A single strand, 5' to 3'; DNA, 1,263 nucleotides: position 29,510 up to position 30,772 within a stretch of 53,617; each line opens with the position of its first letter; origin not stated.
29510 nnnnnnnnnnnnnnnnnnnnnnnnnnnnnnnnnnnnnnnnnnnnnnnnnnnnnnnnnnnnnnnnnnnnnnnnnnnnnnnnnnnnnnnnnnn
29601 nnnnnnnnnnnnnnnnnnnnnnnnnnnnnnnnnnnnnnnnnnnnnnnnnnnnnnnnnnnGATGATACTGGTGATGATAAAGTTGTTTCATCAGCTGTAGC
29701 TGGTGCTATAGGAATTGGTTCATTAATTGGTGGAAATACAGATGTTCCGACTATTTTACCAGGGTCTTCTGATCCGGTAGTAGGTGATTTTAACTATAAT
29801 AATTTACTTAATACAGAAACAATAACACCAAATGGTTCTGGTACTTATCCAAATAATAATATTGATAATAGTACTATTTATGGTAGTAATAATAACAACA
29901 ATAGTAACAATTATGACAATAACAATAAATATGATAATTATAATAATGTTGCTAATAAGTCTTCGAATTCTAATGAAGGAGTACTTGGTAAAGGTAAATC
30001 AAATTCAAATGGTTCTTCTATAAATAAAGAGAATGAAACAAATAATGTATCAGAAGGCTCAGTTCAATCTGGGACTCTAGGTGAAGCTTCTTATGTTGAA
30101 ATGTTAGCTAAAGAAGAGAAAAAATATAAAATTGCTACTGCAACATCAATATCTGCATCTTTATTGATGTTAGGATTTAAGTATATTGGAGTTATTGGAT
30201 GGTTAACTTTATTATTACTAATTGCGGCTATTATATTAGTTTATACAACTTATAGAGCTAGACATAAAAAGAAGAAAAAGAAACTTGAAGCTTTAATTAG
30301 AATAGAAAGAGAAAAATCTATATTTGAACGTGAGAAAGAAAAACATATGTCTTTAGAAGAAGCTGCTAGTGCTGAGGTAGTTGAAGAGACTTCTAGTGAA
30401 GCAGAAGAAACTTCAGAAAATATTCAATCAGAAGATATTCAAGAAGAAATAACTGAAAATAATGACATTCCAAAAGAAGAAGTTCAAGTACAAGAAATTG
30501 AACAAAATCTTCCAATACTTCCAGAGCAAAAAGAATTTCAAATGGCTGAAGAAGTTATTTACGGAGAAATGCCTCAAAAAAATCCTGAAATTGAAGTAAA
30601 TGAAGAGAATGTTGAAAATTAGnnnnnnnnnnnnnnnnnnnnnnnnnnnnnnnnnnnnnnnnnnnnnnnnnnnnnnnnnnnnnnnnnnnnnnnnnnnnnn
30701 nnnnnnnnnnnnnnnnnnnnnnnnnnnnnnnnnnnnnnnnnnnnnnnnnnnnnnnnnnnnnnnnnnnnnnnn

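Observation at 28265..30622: Possible T7SS-exported, membrane-tethered stalk protein or EsaA substitute directly upstream of essC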

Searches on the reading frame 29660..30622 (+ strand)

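Call 35: search_protein_families(library=pfam, proteins=[window:29660-30622:+], max_evalue=5)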
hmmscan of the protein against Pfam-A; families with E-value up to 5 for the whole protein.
window:29660-30622:+ (320 aa): 7 families
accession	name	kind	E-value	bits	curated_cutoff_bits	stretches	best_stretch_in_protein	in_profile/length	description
PF02932.22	Neur_chan_memb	-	0.0053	17.5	28.1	1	173-316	59-205/233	Neurotransmitter-gated ion-channel transmembrane region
PF14316.11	DUF4381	-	0.018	15.8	27.2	1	179-216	19-59/145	Domain of unknown function (DUF4381)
PF04999.18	FtsL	-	0.022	15.2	22.9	1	181-210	18-47/97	Cell division protein FtsL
PF00558.24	Vpu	-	0.046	13.9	24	1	170-231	1-64/81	Vpu protein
PF13748.11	ABC_membrane_3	-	0.05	13.5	27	1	156-230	118-188/237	ABC transporter transmembrane region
PF01040.23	UbiA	-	0.082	12.6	34.2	1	159-203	67-110/250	UbiA prenyltransferase family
PF13965.12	SID-1_RNA_chan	-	2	7.3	28.7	1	150-291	96-211/594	dsRNA-gated channel SID-1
